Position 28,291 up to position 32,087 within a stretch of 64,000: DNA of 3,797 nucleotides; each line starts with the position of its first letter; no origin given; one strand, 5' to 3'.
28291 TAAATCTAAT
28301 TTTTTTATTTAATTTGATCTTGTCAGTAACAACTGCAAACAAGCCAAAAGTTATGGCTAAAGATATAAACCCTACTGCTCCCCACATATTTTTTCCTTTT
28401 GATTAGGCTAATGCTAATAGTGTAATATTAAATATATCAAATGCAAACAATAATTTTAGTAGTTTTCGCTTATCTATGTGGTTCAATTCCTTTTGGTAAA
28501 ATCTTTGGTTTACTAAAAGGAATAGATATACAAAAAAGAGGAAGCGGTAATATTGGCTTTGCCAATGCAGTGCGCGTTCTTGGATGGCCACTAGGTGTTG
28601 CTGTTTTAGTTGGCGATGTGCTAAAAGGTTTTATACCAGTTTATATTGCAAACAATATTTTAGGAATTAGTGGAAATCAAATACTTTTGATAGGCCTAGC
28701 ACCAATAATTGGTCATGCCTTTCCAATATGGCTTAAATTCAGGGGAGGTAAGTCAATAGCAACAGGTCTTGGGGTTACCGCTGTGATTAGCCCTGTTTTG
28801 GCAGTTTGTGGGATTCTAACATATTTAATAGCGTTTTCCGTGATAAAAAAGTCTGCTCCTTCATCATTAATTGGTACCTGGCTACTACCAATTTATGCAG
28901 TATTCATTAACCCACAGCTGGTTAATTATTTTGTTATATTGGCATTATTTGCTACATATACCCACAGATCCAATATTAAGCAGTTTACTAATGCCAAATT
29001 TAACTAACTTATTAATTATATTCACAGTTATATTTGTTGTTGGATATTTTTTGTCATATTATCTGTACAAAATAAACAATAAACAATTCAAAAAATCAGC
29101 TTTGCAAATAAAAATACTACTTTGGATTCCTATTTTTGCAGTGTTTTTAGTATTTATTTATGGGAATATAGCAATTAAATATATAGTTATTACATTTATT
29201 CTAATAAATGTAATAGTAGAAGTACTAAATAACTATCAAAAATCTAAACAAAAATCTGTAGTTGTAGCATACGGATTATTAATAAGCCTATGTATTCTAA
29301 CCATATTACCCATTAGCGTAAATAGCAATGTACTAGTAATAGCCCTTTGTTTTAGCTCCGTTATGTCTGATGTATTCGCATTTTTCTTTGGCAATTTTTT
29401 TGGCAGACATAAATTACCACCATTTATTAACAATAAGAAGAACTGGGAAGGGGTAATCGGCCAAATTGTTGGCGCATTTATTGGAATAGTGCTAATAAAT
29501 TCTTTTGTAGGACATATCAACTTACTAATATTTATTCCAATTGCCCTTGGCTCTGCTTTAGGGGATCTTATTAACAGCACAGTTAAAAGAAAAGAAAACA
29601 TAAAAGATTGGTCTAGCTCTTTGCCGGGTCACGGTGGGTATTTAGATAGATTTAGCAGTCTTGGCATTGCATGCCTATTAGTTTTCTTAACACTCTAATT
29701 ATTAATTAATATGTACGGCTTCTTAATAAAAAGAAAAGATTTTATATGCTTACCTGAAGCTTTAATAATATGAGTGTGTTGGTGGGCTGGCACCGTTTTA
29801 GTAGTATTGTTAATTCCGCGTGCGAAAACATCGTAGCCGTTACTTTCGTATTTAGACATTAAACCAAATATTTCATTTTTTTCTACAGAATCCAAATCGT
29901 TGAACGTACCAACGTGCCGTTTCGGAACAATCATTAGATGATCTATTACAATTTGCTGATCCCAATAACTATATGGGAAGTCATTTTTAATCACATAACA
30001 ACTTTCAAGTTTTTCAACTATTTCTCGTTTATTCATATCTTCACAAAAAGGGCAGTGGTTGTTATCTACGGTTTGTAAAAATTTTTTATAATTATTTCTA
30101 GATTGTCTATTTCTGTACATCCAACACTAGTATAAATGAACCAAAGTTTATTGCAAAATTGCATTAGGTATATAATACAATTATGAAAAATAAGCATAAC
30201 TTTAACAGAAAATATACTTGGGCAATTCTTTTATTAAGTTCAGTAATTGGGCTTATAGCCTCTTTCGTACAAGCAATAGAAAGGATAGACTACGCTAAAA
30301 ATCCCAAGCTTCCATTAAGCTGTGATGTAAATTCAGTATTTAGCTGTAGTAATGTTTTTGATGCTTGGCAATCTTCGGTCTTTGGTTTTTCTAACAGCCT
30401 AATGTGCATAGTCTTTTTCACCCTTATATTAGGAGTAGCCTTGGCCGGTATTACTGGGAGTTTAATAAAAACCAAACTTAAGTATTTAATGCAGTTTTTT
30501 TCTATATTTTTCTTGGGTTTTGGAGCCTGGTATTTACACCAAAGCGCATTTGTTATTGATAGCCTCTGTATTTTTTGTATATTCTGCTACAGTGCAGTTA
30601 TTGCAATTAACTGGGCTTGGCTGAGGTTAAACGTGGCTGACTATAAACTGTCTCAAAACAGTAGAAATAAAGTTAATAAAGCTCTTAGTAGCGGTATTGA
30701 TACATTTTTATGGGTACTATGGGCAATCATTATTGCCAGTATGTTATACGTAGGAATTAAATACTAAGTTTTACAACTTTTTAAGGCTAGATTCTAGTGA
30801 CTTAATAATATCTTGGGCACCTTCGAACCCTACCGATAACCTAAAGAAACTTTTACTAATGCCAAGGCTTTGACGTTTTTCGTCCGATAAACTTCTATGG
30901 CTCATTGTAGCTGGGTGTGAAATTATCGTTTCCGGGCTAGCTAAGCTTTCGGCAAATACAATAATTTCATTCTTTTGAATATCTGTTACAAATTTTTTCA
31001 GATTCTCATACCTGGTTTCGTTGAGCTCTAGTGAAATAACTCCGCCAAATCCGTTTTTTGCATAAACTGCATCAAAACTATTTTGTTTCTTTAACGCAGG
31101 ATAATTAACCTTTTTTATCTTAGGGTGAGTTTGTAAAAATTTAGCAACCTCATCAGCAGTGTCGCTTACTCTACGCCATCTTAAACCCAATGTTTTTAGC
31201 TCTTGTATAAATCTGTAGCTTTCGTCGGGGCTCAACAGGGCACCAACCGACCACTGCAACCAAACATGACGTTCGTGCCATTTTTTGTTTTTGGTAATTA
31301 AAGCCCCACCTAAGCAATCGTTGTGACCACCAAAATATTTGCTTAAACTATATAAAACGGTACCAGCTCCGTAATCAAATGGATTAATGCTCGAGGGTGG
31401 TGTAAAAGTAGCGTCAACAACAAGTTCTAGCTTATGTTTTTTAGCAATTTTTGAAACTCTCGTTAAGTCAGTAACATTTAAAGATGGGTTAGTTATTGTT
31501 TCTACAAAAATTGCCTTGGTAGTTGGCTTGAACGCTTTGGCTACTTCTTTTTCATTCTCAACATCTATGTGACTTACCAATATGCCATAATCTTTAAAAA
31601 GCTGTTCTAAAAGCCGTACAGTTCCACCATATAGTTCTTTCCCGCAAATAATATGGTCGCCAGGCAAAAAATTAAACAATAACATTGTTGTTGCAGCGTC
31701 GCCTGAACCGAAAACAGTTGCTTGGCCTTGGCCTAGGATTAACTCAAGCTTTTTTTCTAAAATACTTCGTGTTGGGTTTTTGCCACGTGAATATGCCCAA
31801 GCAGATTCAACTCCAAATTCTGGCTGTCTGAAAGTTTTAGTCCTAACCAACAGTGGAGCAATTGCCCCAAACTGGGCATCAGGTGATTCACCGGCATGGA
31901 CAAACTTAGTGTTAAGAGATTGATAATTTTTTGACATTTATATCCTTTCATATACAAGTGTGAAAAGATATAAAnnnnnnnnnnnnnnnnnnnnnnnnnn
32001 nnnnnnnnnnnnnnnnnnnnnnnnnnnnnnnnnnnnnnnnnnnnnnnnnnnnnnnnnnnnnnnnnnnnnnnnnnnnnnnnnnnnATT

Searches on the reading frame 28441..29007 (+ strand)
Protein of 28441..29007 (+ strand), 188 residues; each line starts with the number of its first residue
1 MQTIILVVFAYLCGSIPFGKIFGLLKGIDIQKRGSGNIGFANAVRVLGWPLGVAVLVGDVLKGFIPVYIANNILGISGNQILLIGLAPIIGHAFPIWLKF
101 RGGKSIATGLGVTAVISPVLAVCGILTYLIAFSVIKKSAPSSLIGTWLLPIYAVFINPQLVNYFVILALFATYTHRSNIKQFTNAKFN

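Call 6: search_protein_families(library=pfam, proteins=[window:28441-29007:+])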
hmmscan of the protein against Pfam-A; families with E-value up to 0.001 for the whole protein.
window:28441-29007:+ (188 aa): 1 family
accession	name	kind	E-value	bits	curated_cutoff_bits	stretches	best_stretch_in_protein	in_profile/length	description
PF02660.20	G3P_acyltransf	-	4e-46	157.5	24.1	1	9-181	1-163/164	Glycerol-3-phosphate acyltransferase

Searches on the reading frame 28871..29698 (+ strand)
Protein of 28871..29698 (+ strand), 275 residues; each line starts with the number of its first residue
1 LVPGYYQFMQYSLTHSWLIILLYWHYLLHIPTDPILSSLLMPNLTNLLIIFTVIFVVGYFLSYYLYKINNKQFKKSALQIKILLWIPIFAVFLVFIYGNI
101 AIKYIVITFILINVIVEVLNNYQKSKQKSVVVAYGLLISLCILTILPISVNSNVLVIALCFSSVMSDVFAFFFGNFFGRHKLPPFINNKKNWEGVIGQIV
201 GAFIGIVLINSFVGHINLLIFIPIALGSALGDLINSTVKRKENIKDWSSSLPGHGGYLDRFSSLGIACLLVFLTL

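Call 6: search_protein_families(library=pfam, proteins=[window:28871-29698:+])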
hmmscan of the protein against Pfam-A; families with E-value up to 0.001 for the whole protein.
window:28871-29698:+ (275 aa): 1 family
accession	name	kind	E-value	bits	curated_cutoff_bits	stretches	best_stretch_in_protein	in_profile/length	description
PF01148.25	CTP_transf_1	-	5.3e-34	118.7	24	1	48-273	23-259/264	Cytidylyltransferase family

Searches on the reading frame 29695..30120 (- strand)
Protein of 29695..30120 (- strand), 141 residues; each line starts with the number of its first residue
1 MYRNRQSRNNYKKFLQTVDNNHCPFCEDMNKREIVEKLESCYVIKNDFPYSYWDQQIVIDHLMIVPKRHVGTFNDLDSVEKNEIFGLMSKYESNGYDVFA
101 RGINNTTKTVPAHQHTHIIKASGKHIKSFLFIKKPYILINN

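Call 6: search_protein_families(library=pfam, proteins=[window:29695-30120:-])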
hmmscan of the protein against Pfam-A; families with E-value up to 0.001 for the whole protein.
window:29695-30120:- (141 aa): 0 families

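Call 58: search_protein_families(library=pfam, proteins=[window:29695-30120:-], max_evalue=0.01)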
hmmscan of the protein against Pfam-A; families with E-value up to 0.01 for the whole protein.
window:29695-30120:- (141 aa): 2 families
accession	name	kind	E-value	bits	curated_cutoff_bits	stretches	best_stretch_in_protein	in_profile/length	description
PF01230.28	HIT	-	0.0019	19.2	21.5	1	31-119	5-93/98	HIT domain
PF04677.20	CwfJ_C_1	-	0.0074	16.6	21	0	18-99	9-90/122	Protein similar to CwfJ C-terminus 1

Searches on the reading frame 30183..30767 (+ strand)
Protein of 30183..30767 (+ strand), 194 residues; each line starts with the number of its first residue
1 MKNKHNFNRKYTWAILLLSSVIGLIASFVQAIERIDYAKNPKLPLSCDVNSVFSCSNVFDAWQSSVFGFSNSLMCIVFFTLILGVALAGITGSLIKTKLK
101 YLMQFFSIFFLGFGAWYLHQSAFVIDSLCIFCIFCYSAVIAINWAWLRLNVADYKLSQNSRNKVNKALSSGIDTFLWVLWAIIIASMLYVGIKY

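Call 6: search_protein_families(library=pfam, proteins=[window:30183-30767:+])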
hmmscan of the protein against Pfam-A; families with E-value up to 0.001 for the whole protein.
window:30183-30767:+ (194 aa): 1 family
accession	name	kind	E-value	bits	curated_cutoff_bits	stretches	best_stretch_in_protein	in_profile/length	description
PF07884.19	VKOR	-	2.3e-24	86.5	27.5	1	15-143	2-130/134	Vitamin K epoxide reductase family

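Call 7: search_protein_families(library=ncbifam, proteins=[window:30183-30767:+])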
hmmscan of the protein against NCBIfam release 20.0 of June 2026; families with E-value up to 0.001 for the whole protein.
window:30183-30767:+ (194 aa): 2 families
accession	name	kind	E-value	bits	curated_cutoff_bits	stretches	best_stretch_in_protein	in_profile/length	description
NF011480.0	PRK14889.1-4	equivalog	1.3e-11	45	120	1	16-140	9-120/132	VKOR family protein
NF011479.0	PRK14889.1-2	equivalog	2.8e-06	27.6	264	1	45-142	39-135/145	VKOR family protein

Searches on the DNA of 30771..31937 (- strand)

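Call 20: search_rna_families(sources=[L005, L006, L007, L008, L009, L010, L011, L012, L013, L014, L015, L016, L017, L018, L019, L020, L021, L022, L023, L024], threshold=gathering)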
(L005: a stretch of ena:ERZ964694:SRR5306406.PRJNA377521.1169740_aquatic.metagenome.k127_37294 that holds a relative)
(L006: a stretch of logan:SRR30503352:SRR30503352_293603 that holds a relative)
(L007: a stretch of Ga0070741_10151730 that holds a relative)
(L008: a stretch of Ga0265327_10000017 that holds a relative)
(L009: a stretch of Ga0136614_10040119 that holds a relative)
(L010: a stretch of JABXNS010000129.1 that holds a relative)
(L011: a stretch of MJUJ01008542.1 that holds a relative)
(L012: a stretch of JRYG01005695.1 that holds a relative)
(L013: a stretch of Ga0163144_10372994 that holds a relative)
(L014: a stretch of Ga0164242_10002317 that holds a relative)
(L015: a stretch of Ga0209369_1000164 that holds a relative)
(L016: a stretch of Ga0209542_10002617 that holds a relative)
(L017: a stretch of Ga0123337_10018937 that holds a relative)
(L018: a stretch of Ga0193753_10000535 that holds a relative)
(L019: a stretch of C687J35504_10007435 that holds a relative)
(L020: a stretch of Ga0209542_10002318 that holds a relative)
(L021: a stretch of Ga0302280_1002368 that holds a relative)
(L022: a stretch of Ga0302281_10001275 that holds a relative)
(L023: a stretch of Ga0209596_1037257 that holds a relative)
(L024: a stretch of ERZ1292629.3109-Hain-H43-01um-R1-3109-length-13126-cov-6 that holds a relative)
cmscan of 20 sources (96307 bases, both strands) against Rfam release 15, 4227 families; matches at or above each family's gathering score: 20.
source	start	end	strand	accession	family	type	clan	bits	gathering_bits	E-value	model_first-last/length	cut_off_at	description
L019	1365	1438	+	RF00005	tRNA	Gene; tRNA;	CL00001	70.2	29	4.2e-13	1-71/71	no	tRNA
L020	3748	3821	+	RF00005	tRNA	Gene; tRNA;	CL00001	70.2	29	4.2e-13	1-71/71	no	tRNA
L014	1660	1730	-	RF00005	tRNA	Gene; tRNA;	CL00001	61.4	29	1.1e-10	1-71/71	no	tRNA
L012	2322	2433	+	RF00162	SAM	Cis-reg; riboswitch;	CL00012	61.1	44.4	1.6e-11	1-108/108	no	SAM riboswitch aptamer (S box leader)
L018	2331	2430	+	RF00162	SAM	Cis-reg; riboswitch;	CL00012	60.8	44.4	1.9e-11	1-108/108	no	SAM riboswitch aptamer (S box leader)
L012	2173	2243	-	RF00005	tRNA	Gene; tRNA;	CL00001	60.4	29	2.1e-10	1-71/71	no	tRNA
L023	348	451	+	RF00162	SAM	Cis-reg; riboswitch;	CL00012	60.3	44.4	2.6e-11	1-108/108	no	SAM riboswitch aptamer (S box leader)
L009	35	142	+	RF00162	SAM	Cis-reg; riboswitch;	CL00012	57.8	44.4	1.4e-10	1-108/108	no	SAM riboswitch aptamer (S box leader)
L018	2165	2249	+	RF00005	tRNA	Gene; tRNA;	CL00001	57.5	29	1.3e-09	1-71/71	no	tRNA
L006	231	338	+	RF00162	SAM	Cis-reg; riboswitch;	CL00012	57.1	44.4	2.3e-10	1-108/108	no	SAM riboswitch aptamer (S box leader)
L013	273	371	+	RF00162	SAM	Cis-reg; riboswitch;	CL00012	56.6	44.4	3e-10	1-108/108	no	SAM riboswitch aptamer (S box leader)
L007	147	252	+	RF00162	SAM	Cis-reg; riboswitch;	CL00012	56.3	44.4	3.8e-10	1-108/108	no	SAM riboswitch aptamer (S box leader)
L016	2311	2411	+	RF00162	SAM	Cis-reg; riboswitch;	CL00012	54.4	44.4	1.4e-09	1-108/108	no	SAM riboswitch aptamer (S box leader)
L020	980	1050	-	RF00005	tRNA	Gene; tRNA;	CL00001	54.3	29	9.9e-09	1-71/71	no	tRNA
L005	2854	2963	+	RF00162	SAM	Cis-reg; riboswitch;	CL00012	52.4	44.4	5.1e-09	1-108/108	no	SAM riboswitch aptamer (S box leader)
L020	2256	2401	+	RF00162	SAM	Cis-reg; riboswitch;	CL00012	51.7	44.4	8.6e-09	1-108/108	no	SAM riboswitch aptamer (S box leader)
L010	2350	2454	+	RF00162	SAM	Cis-reg; riboswitch;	CL00012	47.9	44.4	1.1e-07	1-108/108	no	SAM riboswitch aptamer (S box leader)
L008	2337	2447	+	RF00162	SAM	Cis-reg; riboswitch;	CL00012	47.3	44.4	1.5e-07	1-108/108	no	SAM riboswitch aptamer (S box leader)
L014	2320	2432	+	RF00162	SAM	Cis-reg; riboswitch;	CL00012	46.8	44.4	2.2e-07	1-108/108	no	SAM riboswitch aptamer (S box leader)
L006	1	45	-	RF00005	tRNA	Gene; tRNA;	CL00001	31.8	29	0.015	1-45/71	3'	tRNA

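Call 21: search_rna_families(sources=[L025, L026, L027, L028, L029, L030, L031, L032, L033, L034, L036, L037, L038, L039, L040, L041, L042, L043, L045, L046], threshold=gathering)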
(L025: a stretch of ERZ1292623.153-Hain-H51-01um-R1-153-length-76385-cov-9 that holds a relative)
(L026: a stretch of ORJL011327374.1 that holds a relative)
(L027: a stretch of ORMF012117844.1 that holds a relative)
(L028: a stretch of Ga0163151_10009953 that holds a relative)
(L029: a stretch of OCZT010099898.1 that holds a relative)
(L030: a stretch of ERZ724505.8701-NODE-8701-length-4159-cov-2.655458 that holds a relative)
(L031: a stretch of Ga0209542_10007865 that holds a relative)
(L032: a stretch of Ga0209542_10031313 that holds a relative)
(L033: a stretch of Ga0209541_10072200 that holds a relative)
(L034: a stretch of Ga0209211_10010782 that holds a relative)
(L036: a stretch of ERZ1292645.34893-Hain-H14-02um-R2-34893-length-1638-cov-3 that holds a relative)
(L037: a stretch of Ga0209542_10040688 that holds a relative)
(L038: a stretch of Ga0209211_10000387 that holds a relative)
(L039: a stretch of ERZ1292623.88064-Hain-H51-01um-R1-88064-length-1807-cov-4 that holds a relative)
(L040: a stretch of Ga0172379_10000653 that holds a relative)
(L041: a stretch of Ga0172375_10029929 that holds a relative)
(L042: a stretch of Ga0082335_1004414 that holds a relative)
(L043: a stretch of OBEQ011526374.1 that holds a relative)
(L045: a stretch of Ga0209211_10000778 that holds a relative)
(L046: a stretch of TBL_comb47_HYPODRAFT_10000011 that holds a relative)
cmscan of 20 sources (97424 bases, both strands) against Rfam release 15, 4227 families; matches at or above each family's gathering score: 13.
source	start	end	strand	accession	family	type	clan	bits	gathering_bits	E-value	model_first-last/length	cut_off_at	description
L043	366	439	+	RF00005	tRNA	Gene; tRNA;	CL00001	66.3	29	4.9e-12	1-71/71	no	tRNA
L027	2330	2429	+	RF00162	SAM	Cis-reg; riboswitch;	CL00012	63.5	44.4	3.1e-12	1-108/108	no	SAM riboswitch aptamer (S box leader)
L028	506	605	+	RF00162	SAM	Cis-reg; riboswitch;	CL00012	63.2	44.4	3.8e-12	1-108/108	no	SAM riboswitch aptamer (S box leader)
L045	543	616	+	RF00005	tRNA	Gene; tRNA;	CL00001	60.8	29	1.7e-10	1-71/71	no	tRNA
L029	268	369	+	RF00162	SAM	Cis-reg; riboswitch;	CL00012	60.7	44.4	2e-11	1-108/108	no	SAM riboswitch aptamer (S box leader)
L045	292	362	+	RF00005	tRNA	Gene; tRNA;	CL00001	60.7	29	1.7e-10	1-71/71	no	tRNA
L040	2294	2393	+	RF00162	SAM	Cis-reg; riboswitch;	CL00012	59.7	44.4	3.9e-11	1-108/108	no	SAM riboswitch aptamer (S box leader)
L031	2335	2445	+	RF00162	SAM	Cis-reg; riboswitch;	CL00012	57.2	44.4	2e-10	1-108/108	no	SAM riboswitch aptamer (S box leader)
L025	2346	2444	+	RF00162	SAM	Cis-reg; riboswitch;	CL00012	51.8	44.4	7.6e-09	1-108/108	no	SAM riboswitch aptamer (S box leader)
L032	1537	1634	+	RF00162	SAM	Cis-reg; riboswitch;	CL00012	50.1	44.4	2.4e-08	1-108/108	no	SAM riboswitch aptamer (S box leader)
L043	2280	2387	+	RF00162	SAM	Cis-reg; riboswitch;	CL00012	49.7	44.4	3.2e-08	1-108/108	no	SAM riboswitch aptamer (S box leader)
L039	128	249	+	RF00162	SAM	Cis-reg; riboswitch;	CL00012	48.5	44.4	7e-08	1-108/108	no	SAM riboswitch aptamer (S box leader)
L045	2071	2192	+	RF00162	SAM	Cis-reg; riboswitch;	CL00012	48.1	44.4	9.3e-08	1-108/108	no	SAM riboswitch aptamer (S box leader)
